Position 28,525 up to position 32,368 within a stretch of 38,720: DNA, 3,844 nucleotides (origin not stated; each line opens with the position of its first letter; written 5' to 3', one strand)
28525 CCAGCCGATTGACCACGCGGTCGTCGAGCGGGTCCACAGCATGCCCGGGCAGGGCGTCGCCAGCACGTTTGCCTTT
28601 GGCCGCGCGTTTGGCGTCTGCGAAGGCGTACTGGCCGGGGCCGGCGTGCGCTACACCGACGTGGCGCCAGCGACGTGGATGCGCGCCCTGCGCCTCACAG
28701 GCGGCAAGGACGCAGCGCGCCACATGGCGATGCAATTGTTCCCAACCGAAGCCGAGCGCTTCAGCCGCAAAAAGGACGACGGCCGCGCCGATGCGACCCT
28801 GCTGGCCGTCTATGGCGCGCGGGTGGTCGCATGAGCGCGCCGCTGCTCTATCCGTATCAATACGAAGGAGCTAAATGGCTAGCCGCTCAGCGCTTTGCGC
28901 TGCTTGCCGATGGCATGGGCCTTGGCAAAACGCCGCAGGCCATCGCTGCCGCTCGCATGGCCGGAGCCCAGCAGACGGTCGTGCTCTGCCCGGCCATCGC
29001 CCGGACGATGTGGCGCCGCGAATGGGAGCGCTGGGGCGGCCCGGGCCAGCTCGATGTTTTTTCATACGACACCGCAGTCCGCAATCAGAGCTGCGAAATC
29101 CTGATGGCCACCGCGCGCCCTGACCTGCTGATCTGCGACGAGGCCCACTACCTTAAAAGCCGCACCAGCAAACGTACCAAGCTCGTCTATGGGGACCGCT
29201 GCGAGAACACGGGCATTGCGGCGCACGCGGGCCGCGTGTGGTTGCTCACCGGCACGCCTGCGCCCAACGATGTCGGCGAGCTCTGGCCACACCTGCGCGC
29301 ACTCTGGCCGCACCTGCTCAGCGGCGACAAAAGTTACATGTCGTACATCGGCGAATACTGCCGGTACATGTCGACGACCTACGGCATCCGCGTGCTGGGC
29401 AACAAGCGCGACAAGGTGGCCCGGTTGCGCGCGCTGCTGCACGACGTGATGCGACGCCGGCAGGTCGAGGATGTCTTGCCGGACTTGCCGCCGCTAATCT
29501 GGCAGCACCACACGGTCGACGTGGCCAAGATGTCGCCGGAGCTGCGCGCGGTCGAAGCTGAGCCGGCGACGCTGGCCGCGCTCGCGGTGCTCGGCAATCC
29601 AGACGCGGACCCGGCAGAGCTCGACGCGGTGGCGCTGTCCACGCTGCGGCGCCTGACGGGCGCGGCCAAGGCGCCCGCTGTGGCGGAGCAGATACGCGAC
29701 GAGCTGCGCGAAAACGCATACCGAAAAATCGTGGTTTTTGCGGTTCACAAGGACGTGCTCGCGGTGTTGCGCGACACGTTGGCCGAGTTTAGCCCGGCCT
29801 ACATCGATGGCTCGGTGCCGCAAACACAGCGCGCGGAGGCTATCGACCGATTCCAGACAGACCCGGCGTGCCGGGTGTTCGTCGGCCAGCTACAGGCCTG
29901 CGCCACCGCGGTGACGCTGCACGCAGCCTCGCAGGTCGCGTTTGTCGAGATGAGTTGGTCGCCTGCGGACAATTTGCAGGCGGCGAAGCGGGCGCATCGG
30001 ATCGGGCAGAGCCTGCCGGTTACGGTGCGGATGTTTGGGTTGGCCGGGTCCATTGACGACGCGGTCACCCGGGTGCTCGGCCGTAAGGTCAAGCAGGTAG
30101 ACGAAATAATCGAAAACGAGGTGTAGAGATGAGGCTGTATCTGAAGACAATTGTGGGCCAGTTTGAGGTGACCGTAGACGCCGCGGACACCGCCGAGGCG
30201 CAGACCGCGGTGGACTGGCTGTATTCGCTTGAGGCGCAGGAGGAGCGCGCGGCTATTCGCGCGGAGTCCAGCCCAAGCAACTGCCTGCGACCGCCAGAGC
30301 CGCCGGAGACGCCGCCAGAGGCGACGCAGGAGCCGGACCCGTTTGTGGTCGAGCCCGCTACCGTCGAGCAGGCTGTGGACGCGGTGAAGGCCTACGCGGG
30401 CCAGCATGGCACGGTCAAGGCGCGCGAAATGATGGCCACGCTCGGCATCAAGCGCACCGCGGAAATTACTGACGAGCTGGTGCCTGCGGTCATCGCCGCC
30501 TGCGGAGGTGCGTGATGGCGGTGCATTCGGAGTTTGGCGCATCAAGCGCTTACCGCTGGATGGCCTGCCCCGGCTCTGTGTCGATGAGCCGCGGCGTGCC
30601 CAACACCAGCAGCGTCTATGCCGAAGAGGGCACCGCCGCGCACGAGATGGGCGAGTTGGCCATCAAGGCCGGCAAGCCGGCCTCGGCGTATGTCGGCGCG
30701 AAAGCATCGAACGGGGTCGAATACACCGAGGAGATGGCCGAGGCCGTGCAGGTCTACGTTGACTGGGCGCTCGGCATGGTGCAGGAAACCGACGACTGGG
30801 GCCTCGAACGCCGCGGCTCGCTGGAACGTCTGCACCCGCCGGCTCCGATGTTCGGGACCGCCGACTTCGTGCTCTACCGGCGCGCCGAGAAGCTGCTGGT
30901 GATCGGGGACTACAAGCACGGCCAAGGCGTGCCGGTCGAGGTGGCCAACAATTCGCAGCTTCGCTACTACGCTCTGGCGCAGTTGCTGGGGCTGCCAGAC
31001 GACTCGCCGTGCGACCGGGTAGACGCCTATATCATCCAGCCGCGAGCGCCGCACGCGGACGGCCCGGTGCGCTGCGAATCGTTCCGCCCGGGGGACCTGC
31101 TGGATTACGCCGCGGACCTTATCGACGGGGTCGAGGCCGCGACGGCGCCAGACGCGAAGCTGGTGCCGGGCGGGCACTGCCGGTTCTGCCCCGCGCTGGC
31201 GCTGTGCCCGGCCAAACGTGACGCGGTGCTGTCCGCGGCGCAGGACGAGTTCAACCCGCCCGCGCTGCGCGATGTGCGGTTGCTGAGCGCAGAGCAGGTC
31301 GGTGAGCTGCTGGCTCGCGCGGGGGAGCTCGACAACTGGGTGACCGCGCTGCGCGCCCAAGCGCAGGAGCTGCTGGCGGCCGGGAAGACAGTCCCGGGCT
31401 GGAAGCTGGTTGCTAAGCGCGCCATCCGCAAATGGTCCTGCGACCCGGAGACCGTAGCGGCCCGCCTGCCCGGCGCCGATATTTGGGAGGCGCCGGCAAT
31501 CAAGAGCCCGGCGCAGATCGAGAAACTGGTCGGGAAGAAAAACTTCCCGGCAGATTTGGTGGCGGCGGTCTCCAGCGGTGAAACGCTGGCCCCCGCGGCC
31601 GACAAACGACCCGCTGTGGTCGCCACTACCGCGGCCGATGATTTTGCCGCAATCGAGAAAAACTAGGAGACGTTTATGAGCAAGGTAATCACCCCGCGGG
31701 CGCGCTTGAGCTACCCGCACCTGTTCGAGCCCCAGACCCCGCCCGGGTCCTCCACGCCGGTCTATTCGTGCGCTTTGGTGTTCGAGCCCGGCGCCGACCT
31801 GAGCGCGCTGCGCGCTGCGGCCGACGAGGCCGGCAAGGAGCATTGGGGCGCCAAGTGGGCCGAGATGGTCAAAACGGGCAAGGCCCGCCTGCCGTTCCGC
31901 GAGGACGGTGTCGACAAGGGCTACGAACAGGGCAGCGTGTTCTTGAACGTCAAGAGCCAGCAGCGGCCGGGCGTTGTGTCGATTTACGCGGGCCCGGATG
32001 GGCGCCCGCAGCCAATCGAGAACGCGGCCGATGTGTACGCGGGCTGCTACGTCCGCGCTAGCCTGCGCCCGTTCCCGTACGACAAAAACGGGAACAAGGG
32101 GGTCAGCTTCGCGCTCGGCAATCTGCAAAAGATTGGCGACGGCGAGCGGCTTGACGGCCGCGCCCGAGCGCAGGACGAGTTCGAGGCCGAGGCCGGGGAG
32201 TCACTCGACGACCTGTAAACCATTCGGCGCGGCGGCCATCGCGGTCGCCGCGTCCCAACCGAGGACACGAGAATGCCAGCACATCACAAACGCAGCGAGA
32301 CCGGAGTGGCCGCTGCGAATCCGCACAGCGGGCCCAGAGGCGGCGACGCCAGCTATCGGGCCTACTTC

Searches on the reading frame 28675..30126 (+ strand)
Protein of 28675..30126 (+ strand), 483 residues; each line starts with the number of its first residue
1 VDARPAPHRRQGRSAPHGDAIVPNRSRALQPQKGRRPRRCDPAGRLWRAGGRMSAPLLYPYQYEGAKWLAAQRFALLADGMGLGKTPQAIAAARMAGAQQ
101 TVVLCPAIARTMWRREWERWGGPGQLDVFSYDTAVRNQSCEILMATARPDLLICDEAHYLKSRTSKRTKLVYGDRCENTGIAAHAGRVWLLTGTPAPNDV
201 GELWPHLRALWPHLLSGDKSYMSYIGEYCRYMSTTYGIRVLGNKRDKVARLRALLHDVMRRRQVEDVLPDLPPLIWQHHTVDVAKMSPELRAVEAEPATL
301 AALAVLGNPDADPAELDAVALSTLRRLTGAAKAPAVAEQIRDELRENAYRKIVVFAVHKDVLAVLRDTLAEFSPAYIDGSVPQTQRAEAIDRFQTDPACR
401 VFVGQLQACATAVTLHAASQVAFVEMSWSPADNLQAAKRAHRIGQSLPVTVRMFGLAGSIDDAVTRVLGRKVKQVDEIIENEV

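Call 10: search_protein_families(library=pfam, proteins=[window:28675-30126:+], max_evalue=0.01)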
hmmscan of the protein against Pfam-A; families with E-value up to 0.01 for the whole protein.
window:28675-30126:+ (483 aa): 3 families
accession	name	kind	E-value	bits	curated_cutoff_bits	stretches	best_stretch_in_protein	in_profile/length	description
PF00176.29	SNF2-rel_dom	-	4.8e-23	82.1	24.9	2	149-286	126-244/290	SNF2-related domain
PF00271.37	Helicase_C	-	1.3e-13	51.6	23.5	1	338-444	4-110/110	Helicase conserved C-terminal domain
PF04851.21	ResIII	-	0.0051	17.2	22.5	0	128-164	104-141/164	Type III restriction enzyme, res subunit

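Call 11: search_protein_families(library=phrogs, proteins=[window:28675-30126:+], max_evalue=0.001)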
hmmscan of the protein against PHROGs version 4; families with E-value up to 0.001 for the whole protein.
window:28675-30126:+ (483 aa): 4 families
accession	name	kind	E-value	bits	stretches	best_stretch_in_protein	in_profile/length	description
phrog_62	-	DNA, RNA and nucleotide metabolism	2.9e-90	304.5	1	52-481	691-1135/1881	DNA helicase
phrog_29996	-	unknown function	1.1e-13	51.1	1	360-468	1045-1153/1189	-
phrog_16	-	DNA, RNA and nucleotide metabolism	1e-12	48.1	1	57-446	272-589/986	DNA helicase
phrog_11801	-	other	0.00064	17.9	1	58-119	867-932/2269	DNA methyltransferase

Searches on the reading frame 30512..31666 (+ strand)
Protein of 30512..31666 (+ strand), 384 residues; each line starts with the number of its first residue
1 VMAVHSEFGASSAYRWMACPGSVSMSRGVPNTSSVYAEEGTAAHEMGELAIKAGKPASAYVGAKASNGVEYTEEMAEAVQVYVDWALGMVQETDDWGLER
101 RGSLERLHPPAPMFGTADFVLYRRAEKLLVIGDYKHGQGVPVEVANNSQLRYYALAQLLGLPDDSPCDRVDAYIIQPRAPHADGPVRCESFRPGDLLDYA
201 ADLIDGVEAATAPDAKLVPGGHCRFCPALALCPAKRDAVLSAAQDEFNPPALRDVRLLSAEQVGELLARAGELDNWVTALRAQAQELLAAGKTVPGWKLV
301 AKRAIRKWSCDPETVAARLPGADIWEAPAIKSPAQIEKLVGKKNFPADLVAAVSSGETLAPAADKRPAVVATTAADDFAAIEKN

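Call 82: search_protein_families(library=pfam, proteins=[window:30512-31666:+], max_evalue=0.01)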
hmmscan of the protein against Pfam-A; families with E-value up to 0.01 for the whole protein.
window:30512-31666:+ (384 aa): 2 families
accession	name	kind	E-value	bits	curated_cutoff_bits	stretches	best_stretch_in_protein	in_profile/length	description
PF10926.14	DUF2800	-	1.7e-77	261.5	21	1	5-367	1-368/368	Protein of unknown function (DUF2800)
PF12705.13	PDDEXK_1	-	2.7e-08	34.5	22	1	40-233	38-247/247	PD-(D/E)XK nuclease superfamily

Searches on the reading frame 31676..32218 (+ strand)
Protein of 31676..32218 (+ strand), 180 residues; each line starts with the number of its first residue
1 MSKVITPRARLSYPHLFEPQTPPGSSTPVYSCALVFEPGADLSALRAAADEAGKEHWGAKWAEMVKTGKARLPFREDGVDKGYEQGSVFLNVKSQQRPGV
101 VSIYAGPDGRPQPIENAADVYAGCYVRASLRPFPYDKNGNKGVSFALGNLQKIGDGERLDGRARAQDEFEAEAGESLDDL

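Call 82: search_protein_families(library=pfam, proteins=[window:31676-32218:+], max_evalue=0.01)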
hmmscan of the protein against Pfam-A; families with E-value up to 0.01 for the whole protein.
window:31676-32218:+ (180 aa): 1 family
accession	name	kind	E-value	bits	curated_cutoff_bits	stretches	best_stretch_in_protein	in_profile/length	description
PF10991.15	Enc34_ssDNA-bd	-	9.8e-37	126.8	26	1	3-173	2-170/176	Enterobacter phage Enc34, ssDNA-binding protein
